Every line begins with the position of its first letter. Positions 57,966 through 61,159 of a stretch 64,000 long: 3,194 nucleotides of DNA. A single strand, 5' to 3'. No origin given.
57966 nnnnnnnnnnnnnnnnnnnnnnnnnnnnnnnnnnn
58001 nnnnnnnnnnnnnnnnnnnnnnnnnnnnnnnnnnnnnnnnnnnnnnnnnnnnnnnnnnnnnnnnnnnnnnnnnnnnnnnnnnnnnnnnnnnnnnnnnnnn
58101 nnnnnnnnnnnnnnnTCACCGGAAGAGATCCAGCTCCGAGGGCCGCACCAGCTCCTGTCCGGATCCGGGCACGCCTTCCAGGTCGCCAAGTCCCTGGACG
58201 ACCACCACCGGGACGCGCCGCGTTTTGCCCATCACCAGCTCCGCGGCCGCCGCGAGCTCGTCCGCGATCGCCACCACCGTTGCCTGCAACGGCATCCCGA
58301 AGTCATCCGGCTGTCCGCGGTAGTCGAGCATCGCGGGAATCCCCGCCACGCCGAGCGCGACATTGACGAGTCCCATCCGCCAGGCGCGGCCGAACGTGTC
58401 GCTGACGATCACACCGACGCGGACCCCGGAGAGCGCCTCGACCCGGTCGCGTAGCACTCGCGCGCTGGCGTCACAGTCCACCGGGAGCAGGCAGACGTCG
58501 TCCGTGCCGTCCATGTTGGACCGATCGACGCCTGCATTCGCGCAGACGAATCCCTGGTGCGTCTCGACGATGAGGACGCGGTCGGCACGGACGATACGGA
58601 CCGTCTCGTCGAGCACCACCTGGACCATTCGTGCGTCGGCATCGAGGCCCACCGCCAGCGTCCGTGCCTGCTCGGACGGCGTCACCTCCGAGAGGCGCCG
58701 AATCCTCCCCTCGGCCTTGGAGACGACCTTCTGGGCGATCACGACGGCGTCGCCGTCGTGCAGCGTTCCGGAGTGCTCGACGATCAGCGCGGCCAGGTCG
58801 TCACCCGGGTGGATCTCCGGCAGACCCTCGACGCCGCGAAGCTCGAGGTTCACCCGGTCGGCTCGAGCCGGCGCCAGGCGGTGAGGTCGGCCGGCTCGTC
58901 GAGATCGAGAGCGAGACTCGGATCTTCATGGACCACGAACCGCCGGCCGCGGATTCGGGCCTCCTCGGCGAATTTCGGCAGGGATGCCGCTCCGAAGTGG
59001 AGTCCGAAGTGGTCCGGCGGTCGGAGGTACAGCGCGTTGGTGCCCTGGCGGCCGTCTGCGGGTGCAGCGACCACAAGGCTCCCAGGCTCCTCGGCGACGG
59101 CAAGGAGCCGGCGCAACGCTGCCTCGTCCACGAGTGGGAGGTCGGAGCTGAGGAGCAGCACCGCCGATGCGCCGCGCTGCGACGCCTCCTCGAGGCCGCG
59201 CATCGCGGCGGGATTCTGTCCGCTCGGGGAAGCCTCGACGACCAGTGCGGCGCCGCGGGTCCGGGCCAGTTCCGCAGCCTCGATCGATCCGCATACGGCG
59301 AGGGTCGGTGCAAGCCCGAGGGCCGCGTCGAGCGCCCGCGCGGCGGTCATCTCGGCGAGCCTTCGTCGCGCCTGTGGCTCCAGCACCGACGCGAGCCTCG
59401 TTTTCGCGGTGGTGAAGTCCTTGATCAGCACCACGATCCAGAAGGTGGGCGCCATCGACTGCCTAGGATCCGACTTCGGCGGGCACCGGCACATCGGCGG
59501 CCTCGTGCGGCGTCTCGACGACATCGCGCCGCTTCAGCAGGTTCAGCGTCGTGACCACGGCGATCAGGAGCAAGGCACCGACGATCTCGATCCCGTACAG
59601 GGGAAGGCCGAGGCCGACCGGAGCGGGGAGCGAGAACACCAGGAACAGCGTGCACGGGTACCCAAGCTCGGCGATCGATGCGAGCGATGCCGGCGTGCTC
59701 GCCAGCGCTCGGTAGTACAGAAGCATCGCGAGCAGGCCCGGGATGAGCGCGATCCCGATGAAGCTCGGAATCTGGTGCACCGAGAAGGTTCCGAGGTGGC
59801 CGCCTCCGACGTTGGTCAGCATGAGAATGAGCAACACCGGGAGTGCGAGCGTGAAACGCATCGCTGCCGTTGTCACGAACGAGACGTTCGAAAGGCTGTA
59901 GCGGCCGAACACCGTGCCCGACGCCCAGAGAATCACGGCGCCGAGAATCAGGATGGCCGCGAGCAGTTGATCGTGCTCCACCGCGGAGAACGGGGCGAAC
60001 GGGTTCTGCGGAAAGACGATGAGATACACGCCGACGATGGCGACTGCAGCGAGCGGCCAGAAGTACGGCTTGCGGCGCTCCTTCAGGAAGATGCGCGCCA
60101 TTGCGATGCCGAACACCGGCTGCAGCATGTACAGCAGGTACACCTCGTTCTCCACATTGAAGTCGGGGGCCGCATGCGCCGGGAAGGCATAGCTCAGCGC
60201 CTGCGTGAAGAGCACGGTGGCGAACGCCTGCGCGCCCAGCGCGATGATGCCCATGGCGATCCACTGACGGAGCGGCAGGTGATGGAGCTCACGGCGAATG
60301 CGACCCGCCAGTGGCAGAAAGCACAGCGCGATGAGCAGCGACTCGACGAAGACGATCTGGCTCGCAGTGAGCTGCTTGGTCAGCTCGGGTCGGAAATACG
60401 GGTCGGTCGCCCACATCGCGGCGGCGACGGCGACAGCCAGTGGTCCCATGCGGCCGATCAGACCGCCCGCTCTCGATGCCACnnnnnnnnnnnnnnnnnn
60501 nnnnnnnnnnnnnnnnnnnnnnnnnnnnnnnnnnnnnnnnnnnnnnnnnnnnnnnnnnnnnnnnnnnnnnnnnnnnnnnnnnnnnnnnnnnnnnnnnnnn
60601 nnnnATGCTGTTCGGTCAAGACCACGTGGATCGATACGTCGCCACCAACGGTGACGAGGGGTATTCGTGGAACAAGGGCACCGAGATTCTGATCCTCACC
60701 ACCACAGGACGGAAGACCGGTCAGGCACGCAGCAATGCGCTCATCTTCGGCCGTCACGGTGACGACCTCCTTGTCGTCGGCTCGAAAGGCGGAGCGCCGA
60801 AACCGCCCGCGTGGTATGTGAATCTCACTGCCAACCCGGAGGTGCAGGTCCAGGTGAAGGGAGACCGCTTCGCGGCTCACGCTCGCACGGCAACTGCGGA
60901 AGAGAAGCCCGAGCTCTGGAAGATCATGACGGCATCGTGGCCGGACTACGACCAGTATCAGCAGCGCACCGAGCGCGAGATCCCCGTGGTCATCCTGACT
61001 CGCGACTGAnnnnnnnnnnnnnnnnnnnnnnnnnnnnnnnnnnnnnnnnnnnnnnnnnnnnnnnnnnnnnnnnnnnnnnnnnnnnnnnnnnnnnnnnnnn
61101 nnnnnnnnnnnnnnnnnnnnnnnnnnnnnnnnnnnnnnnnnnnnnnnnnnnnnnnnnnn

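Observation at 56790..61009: Compact coenzyme F420 neighbourhood: DMT transporter-cofC-cofE-cofD-PPOX operon, convergent fgd, adjacent Ddn-like reductase; CofE is the short single-domain type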

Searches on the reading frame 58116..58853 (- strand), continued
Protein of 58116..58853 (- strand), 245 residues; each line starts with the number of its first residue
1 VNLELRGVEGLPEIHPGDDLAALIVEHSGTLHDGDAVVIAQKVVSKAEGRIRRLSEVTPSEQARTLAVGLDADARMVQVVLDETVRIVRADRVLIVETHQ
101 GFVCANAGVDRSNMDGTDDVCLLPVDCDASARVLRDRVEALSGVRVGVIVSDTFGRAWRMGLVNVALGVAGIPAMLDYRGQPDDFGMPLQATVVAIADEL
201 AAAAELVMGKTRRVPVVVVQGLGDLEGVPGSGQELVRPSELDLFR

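Call 69: search_protein_families(library=ncbifam, proteins=[L085:7236-8759:+, L085:10001-10618:+, L085:1222-1734:+], max_evalue=0.00001)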
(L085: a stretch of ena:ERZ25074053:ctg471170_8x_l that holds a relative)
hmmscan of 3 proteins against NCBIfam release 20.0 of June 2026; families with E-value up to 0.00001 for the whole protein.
L085:7236-8759:+ (507 aa): 11 families
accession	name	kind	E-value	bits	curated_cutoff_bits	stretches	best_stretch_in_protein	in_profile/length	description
NF004884.0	PRK06245.1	equivalog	9e-115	383.2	209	1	2-322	9-333/340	7,8-didemethyl-8-hydroxy-5-deazariboflavin synthase subunit CofG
TIGR03550.1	F420_cofG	equivalog_domain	1.1e-106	356.7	213.35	1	5-316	1-320/322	7,8-didemethyl-8-hydroxy-5-deazariboflavin synthase CofG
NF006687.0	PRK09234.1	equivalog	2.3e-87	294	1018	1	3-333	70-410/849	bifunctional FO biosynthesis protein CofGH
TIGR03618.1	Rv1155_F420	subfamily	2.4e-22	79.5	79.05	1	376-503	2-126/127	TIGR03618 family F420-dependent PPOX class oxidoreductase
TIGR03551.1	F420_cofH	equivalog_domain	9.7e-14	50.9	374.1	1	3-69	34-104/345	5-amino-6-(D-ribitylamino)uracil--L-tyrosine 4-hydroxyphenyl transferase CofH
NF005609.0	PRK07360.1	equivalog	4.4e-12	45.5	426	1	3-262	56-323/374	7,8-didemethyl-8-hydroxy-5-deazariboflavin synthase subunit CofH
TIGR00423.1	TIGR00423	subfamily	1.3e-11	44.4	260.25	0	4-66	1-67/310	CofH family radical SAM protein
TIGR03957.1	rSAM_HmdB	equivalog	1.1e-09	37.9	320.9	1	142-261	163-279/317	5,10-methenyltetrahydromethanopterin hydrogenase cofactor biosynthesis protein HmdB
TIGR00433.2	bioB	equivalog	2.8e-09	36.7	225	1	142-235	165-253/307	biotin synthase BioB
TIGR03699.1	menaquin_MqnC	equivalog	2e-08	33.4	428.1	1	2-263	35-300/342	cyclic dehypoxanthinyl futalosine synthase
TIGR03910.1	pyrrolys_PylB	equivalog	2.7e-07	29.8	348.2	1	16-236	64-271/347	methylornithine synthase PylB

L085:10001-10618:+ (205 aa): 7 families
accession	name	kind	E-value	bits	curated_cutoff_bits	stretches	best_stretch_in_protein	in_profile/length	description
TIGR03553.1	F420_FbiB_CTERM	equivalog_domain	3.7e-44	150.8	249.55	1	15-197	4-184/194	F420 biosynthesis protein FbiB, C-terminal domain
NF009810.0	PRK13294.1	equivalog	2.3e-43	148.7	304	1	15-198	259-440/449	coenzyme F420-0:L-glutamate ligase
TIGR02476.1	BluB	equivalog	7e-19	68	150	1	9-185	8-178/205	5,6-dimethylbenzimidazole synthase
NF047509.1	Rv3131_FMN_oxido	subfamily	1.1e-07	31.7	199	0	36-57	2-23/319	Acg family FMN-binding oxidoreductase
NF003768.0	PRK05365.1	equivalog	2.3e-07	30.5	152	1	4-71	8-75/200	malonic semialdehyde reductase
NF008033.1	PRK10765.1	equivalog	1.2e-06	28.2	223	0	8-71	2-65/240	oxygen-insensitive NADPH nitroreductase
NF008088.0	PRK10828.1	equivalog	1.7e-06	27.7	183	1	11-169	4-145/183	NAD(P)H nitroreductase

L085:1222-1734:+ (170 aa): 7 families
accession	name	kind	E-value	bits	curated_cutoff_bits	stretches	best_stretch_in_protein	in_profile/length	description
TIGR02476.1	BluB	equivalog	6.5e-26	91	150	2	3-63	9-69/205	5,6-dimethylbenzimidazole synthase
TIGR03553.1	F420_FbiB_CTERM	equivalog_domain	5.4e-14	52.4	249.55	1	91-147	124-182/194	F420 biosynthesis protein FbiB, C-terminal domain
NF009810.0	PRK13294.1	equivalog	8e-14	51.4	304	1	90-148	378-438/449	coenzyme F420-0:L-glutamate ligase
NF003768.0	PRK05365.1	equivalog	8.2e-10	38.5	152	1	7-80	18-93/200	malonic semialdehyde reductase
NF008033.1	PRK10765.1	equivalog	9.6e-10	38.3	223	0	4-73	5-74/240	oxygen-insensitive NADPH nitroreductase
NF008275.0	PRK11053.1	equivalog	1.4e-09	37.8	227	1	1-68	1-68/217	oxygen-insensitive NAD(P)H nitroreductase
NF008088.0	PRK10828.1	equivalog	2.7e-09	36.8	183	0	7-64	8-63/183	NAD(P)H nitroreductase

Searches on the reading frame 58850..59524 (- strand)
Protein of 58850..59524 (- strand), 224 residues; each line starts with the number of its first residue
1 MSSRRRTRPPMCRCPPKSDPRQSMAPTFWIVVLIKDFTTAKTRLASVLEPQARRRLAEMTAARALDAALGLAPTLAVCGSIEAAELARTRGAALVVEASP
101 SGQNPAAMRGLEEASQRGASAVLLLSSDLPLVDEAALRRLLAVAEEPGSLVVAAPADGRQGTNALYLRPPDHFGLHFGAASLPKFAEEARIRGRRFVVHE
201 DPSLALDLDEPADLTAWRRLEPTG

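Call 3: search_protein_families(library=ncbifam, proteins=[window:58850-59524:-], max_evalue=0.001)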
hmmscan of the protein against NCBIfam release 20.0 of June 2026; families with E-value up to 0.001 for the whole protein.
window:58850-59524:- (224 aa): 3 families
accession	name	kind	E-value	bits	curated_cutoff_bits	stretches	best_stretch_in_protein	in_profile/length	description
TIGR03552.1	F420_cofC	equivalog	1.4e-34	119.5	105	1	30-220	2-190/196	2-phospho-L-lactate guanylyltransferase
TIGR03202.1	pucB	equivalog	6.8e-05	22.7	235.05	1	90-159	68-137/192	xanthine dehydrogenase accessory protein PucB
TIGR04282.1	glyco_like_cofC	hypoth_equivalog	0.00033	20.5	134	1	38-158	11-134/189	TIGR04282 family arsenosugar biosynthesis glycosyltransferase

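Call 4: search_protein_families(library=pfam, proteins=[window:58850-59524:-], max_evalue=0.001)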
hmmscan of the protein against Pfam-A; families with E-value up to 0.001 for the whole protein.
window:58850-59524:- (224 aa): 2 families
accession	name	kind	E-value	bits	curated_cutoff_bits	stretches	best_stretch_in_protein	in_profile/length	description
PF01983.22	CofC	-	3.2e-19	69.5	22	1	30-215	3-180/217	Guanylyl transferase CofC like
PF12804.13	NTP_transf_3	-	5.6e-10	40.1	27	1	56-166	26-133/160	MobA-like NTP transferase domain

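Call 18: search_solved_structures(query=window:58850-59455:-, max_evalue=0.001, show_alignments=4)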
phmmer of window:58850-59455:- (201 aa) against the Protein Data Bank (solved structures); distinct sequences matched with E-value up to 0.001: 3.
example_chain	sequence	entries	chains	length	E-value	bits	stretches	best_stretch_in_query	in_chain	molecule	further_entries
7p97_AAA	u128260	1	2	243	4.3e-16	62.8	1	5-193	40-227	3-phospho-D-glycerate guanylyltransferase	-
6bwg_A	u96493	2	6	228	1.3e-07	35.1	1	7-197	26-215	2-phospho-L-lactate guanylyltransferase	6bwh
2i5e_A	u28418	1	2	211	4.9e-07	33.2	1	16-192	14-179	Hypothetical protein MM_2497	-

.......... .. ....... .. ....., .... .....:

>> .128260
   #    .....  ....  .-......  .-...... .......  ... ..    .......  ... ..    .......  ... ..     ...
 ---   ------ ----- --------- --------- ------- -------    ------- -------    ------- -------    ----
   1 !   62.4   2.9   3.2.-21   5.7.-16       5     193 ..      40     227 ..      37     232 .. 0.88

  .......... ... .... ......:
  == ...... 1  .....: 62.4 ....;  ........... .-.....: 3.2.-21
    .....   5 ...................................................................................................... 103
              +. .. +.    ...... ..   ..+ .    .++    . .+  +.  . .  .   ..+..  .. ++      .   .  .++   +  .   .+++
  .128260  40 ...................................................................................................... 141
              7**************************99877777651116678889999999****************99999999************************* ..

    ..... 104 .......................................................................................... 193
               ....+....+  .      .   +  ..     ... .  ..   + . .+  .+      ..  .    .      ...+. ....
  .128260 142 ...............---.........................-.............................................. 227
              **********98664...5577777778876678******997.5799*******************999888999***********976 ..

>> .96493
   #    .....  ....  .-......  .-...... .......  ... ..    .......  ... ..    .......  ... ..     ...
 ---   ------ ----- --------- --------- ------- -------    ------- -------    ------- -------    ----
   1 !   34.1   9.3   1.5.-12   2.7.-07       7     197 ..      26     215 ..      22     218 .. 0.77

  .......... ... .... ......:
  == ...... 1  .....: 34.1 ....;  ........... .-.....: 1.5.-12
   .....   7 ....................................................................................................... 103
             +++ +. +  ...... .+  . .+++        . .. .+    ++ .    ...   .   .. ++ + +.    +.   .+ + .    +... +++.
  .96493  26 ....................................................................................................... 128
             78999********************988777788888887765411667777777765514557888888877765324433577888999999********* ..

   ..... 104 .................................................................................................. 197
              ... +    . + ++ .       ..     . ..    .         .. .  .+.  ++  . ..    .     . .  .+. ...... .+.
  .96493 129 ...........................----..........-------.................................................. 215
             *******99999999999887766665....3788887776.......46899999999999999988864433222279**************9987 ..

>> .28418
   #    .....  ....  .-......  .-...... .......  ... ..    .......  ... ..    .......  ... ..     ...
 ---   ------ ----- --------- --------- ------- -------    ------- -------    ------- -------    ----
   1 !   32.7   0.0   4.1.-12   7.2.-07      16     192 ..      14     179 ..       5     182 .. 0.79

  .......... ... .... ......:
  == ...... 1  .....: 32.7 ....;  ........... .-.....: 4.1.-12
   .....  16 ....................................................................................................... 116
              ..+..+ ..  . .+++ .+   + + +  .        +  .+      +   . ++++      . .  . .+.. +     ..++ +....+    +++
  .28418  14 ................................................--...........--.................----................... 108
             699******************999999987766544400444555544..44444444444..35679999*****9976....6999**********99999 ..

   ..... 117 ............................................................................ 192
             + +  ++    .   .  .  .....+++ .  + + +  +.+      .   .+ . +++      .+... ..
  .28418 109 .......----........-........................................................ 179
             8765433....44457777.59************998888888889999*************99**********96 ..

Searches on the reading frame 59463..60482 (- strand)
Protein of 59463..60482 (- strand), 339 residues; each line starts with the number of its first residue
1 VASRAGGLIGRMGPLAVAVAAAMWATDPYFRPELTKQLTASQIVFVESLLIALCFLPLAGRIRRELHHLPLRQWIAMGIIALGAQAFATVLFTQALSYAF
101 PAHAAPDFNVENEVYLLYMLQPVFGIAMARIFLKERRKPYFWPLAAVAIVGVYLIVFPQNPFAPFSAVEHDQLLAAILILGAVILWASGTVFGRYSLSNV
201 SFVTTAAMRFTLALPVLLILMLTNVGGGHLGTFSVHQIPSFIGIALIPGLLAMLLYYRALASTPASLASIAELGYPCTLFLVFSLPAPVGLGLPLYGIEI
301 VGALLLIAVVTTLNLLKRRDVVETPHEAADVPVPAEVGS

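Call 3: search_protein_families(library=ncbifam, proteins=[window:59463-60482:-], max_evalue=0.001)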
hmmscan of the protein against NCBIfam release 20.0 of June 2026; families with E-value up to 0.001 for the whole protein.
window:59463-60482:- (339 aa): 1 family
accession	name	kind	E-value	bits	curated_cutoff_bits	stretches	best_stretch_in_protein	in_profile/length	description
TIGR00950.1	2A78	equivalog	5.3e-10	39.1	230.2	1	113-274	75-231/264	carboxylate/amino acid/amine transporter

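Call 4: search_protein_families(library=pfam, proteins=[window:59463-60482:-], max_evalue=0.001)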
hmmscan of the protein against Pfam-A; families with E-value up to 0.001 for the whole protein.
window:59463-60482:- (339 aa): 1 family
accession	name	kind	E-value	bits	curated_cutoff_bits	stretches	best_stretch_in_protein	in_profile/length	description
PF00892.27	EamA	-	2.4e-22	80.1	28.2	2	12-156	2-134/135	EamA-like transporter family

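Call 44: search_solved_structures(query=window:59463-60482:-, max_evalue=0.1)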
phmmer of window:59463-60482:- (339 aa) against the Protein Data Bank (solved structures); distinct sequences matched with E-value up to 0.1: 0.

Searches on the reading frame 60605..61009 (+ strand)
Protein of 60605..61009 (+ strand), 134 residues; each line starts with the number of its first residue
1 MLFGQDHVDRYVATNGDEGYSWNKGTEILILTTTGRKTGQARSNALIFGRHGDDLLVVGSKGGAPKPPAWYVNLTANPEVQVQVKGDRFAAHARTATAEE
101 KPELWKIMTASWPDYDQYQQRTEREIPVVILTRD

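Call 3: search_protein_families(library=ncbifam, proteins=[window:60605-61009:+], max_evalue=0.001)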
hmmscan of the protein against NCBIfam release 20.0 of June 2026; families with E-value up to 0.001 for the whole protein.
window:60605-61009:+ (134 aa): 1 family
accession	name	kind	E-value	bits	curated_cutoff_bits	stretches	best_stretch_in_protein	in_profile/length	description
TIGR00026.1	hi_GC_TIGR00026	subfamily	1e-35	122.8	46.35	1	23-132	4-111/111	nitroreductase family deazaflavin-dependent oxidoreductase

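Call 4: search_protein_families(library=pfam, proteins=[window:60605-61009:+], max_evalue=0.001)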
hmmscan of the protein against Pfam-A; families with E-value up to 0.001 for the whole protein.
window:60605-61009:+ (134 aa): 1 family
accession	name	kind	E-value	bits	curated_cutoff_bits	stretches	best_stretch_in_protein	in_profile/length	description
PF04075.20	F420H2_quin_red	-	1.8e-48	164.4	22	1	7-132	5-129/130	F420H(2)-dependent quinone reductase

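Call 42: search_solved_structures(query=window:60605-61009:+, max_evalue=0.001)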
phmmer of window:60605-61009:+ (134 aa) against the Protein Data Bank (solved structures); distinct sequences matched with E-value up to 0.001: 10.
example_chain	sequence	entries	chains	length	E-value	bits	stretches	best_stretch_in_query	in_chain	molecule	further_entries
3r5l_A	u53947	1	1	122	9.1e-30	107.1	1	26-130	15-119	Deazaflavin-dependent nitroreductase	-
3r5p_A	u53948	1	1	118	1.2e-29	106.7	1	27-130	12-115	Deazaflavin-dependent nitroreductase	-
3r5r_A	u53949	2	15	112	1.3e-29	106.6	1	28-130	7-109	Deazaflavin-dependent nitroreductase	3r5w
7kl8_A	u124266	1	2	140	2.7e-25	92.6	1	4-132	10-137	Deazaflavin-dependent nitroreductase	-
3r5z_A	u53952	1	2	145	4.5e-25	91.9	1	6-132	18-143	Putative uncharacterized protein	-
3r5y_A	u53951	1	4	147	8.7e-23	84.5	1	7-131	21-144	Putative uncharacterized protein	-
8d4w_A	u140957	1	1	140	2.3e-19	73.4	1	13-133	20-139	Cell entry (Mce) related family protein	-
4y9i_A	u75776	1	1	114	2.5e-19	73.3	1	28-131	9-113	Mycobacterium tuberculosis paralogous family 11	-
6wta_A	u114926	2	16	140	3.6e-19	72.8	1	27-131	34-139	Uncharacterized protein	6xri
3h96_A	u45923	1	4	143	3.6e-13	53.3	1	11-133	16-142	F420-H2 Dependent Reductase A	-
